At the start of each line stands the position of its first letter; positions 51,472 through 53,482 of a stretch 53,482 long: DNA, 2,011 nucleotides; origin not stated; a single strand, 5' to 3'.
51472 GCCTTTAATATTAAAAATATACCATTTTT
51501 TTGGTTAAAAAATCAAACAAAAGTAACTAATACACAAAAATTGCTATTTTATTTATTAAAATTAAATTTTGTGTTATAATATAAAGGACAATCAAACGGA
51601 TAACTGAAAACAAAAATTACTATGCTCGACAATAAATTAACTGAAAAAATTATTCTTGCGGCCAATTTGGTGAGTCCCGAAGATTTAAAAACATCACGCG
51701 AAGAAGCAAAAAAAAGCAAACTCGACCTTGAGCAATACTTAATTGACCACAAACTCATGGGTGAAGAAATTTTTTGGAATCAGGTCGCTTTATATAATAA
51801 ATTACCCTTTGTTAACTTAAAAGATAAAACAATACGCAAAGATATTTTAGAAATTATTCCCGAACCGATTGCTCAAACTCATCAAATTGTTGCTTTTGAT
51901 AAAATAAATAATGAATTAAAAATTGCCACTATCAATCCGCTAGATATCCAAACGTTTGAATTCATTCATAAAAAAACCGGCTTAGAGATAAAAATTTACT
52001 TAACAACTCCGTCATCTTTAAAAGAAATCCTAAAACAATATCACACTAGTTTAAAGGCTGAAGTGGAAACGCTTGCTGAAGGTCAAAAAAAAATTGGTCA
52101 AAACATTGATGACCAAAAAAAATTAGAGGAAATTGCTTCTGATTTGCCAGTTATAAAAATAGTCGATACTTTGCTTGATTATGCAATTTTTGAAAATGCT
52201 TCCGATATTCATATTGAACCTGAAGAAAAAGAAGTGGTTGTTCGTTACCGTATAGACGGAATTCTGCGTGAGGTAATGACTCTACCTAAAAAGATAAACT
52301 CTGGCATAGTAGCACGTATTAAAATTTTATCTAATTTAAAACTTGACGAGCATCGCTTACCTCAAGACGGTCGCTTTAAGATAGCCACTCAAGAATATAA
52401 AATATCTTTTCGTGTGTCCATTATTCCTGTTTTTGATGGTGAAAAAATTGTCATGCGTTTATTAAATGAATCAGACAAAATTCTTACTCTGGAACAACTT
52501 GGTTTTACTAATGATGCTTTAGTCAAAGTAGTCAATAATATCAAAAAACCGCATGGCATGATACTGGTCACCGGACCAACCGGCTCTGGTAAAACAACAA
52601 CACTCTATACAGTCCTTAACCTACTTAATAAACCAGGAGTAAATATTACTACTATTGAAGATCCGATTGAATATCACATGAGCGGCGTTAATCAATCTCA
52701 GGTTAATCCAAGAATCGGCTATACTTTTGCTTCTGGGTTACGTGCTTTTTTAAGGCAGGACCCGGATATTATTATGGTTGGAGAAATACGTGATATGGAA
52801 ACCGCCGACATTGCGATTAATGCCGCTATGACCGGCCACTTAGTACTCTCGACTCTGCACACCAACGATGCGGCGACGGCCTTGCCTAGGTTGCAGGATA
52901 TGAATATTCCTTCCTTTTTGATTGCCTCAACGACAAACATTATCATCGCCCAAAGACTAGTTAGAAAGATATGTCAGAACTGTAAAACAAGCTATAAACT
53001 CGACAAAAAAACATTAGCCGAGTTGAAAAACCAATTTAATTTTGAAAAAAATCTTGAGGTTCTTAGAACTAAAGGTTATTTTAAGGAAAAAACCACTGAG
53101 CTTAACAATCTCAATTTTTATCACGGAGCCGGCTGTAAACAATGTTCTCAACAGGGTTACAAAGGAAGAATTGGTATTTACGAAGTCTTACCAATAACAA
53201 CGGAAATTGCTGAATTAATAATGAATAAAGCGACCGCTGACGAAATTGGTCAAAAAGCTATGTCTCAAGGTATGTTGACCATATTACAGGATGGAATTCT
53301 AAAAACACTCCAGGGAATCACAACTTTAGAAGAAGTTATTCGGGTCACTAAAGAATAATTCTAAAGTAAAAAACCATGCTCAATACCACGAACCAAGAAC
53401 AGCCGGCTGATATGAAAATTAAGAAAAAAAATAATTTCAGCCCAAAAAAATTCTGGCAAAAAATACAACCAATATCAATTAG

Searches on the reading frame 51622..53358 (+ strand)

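Call 77: search_protein_families(library=pfam, proteins=[window:51622-53358:+], max_evalue=0.00001)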
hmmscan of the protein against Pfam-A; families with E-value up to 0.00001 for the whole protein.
window:51622-53358:+ (578 aa): 2 families
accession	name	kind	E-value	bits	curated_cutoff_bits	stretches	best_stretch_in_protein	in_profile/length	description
PF00437.27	T2SSE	-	1.5e-135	452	24.9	1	172-574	3-370/370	Type II/IV secretion system protein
PF05157.20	MshEN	-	2.8e-12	46.9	23.1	1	60-140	2-83/90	MshEN domain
